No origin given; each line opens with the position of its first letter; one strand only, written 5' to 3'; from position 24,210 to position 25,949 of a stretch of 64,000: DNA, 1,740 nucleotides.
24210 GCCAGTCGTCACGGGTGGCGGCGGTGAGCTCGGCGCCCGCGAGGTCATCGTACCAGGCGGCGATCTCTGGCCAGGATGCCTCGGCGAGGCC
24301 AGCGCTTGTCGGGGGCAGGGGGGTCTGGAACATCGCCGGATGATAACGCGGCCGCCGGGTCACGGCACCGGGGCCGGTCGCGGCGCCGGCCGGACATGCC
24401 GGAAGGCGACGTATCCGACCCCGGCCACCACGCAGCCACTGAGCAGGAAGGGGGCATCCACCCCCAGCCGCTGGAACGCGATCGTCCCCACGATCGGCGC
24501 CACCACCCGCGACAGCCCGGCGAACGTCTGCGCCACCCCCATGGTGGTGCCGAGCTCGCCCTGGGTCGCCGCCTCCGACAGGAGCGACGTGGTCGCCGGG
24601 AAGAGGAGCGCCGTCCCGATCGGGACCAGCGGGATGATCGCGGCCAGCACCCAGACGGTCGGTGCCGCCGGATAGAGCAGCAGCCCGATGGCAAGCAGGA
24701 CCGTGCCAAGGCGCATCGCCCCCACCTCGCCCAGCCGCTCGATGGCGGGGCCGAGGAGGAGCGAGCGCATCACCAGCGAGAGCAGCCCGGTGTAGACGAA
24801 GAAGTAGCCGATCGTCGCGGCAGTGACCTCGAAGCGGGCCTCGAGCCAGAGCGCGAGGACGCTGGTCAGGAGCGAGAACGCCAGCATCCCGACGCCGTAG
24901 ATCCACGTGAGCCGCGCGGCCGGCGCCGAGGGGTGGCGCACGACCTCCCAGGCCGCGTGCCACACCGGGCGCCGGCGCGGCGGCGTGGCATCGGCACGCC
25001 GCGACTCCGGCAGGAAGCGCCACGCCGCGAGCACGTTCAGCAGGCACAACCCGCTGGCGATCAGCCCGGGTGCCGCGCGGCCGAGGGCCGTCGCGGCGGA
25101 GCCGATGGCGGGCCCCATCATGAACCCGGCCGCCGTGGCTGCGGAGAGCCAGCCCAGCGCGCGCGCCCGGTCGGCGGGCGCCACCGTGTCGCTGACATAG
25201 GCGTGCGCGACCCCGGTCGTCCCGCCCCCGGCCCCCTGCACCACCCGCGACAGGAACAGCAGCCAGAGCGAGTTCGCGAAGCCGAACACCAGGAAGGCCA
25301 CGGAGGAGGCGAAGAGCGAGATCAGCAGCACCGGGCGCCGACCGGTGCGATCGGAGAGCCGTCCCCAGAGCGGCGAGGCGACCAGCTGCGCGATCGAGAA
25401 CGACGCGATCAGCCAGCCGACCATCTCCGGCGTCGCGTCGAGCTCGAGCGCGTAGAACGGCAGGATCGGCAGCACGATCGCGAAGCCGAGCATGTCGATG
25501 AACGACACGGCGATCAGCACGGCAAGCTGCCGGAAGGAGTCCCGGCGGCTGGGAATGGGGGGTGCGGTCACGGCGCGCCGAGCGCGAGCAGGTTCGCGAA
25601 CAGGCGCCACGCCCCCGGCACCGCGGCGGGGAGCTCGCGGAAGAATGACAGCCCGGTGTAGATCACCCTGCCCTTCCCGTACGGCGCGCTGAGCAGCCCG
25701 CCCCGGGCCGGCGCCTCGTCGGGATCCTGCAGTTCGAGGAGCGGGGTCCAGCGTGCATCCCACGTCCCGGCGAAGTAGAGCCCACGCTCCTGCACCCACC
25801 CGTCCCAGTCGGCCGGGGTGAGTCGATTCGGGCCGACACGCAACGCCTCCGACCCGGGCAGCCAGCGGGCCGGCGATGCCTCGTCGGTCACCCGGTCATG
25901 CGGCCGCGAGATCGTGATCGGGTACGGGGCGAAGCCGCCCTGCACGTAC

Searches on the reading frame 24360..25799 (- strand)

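Call 57: search_protein_families(library=pfam, proteins=[window:24360-25799:-], max_evalue=0.0001)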
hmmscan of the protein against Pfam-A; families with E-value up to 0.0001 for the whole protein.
window:24360-25799:- (479 aa): 4 families
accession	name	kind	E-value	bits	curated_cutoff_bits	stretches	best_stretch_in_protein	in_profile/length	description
PF07690.21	MFS_1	-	9.4e-55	186.4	33.4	2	96-347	2-257/347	Major Facilitator Superfamily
PF00083.30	Sugar_tr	-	1.1e-12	48.1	22.3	1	126-268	47-196/452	Sugar (and other) transporter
PF12832.13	MFS_1_like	-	3.1e-10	40.1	25.2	1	91-236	213-357/373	MFS_1 like family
PF13347.12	MFS_2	-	2.1e-08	33.6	27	1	107-440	15-372/427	MFS/sugar transport protein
